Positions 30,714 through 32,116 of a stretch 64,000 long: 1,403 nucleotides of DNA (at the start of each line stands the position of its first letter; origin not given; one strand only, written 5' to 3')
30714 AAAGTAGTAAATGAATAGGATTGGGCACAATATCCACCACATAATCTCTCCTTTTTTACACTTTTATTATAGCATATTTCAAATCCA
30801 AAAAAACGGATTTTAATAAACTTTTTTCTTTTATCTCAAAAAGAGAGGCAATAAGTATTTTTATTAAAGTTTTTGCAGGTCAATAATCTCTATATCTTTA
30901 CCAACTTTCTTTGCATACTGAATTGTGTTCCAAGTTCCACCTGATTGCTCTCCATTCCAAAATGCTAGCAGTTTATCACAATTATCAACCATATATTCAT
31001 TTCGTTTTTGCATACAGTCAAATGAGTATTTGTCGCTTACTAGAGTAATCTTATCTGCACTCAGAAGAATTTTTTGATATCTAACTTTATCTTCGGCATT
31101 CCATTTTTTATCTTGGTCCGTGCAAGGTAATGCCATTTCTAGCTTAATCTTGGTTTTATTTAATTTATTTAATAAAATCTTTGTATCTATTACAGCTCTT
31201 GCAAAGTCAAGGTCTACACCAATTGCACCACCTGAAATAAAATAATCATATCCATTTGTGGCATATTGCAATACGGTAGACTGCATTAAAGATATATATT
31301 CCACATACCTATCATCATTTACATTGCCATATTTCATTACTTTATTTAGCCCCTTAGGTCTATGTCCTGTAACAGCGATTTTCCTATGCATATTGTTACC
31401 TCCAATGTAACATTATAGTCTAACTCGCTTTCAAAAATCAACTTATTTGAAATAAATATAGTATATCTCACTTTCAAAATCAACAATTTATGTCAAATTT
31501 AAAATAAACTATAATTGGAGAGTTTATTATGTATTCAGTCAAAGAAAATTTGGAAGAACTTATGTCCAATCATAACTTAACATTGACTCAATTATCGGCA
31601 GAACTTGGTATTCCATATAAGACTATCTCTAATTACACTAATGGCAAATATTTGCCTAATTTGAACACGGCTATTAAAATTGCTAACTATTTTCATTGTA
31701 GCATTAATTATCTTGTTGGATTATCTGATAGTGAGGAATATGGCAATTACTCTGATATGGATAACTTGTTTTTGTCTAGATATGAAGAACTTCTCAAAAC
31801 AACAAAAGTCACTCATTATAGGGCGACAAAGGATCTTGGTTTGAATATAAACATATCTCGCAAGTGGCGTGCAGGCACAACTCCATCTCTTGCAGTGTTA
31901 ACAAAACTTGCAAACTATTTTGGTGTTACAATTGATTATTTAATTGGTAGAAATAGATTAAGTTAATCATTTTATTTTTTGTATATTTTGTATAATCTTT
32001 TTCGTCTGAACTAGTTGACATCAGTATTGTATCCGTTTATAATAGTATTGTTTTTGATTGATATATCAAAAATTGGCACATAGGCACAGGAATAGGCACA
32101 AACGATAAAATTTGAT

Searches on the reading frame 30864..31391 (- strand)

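Call 27: search_protein_families(library=pfam, proteins=[window:30864-31391:-], max_evalue=0.001)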
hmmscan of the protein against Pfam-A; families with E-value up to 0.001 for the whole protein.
window:30864-31391:- (175 aa): 2 families
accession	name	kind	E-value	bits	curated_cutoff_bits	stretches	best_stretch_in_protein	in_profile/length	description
PF06908.16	YpsA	-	6.1e-19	69.1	27.7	1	5-174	1-167/168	YspA SLOG family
PF12694.12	cpYpsA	-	0.00077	19.7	26.2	0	127-174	53-100/145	Circularly permutated YpsA SLOG family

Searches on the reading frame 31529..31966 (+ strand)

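Call 27: search_protein_families(library=pfam, proteins=[window:31529-31966:+], max_evalue=0.001)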
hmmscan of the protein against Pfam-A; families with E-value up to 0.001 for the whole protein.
window:31529-31966:+ (145 aa): 6 families
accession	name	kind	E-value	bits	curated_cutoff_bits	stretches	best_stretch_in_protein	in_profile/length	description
PF01381.28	HTH_3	-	1.1e-18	67.4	23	2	14-62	7-55/55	Helix-turn-helix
PF13443.12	HTH_26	-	1.3e-14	54.6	22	1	7-60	1-55/63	Cro/C1-type HTH DNA-binding domain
PF12844.13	HTH_19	-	5.4e-12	45.9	30.2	1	6-63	2-59/64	Helix-turn-helix domain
PF08667.16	BetR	-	1.1e-05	25.9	21.6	0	78-140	3-70/148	BetR domain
PF13560.12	HTH_31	-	0.00035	21.3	27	0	8-56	6-55/64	Helix-turn-helix domain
PF20317.4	HTH_60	-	0.00059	20.6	24.1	0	4-41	6-43/140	Helix-turn-helix domain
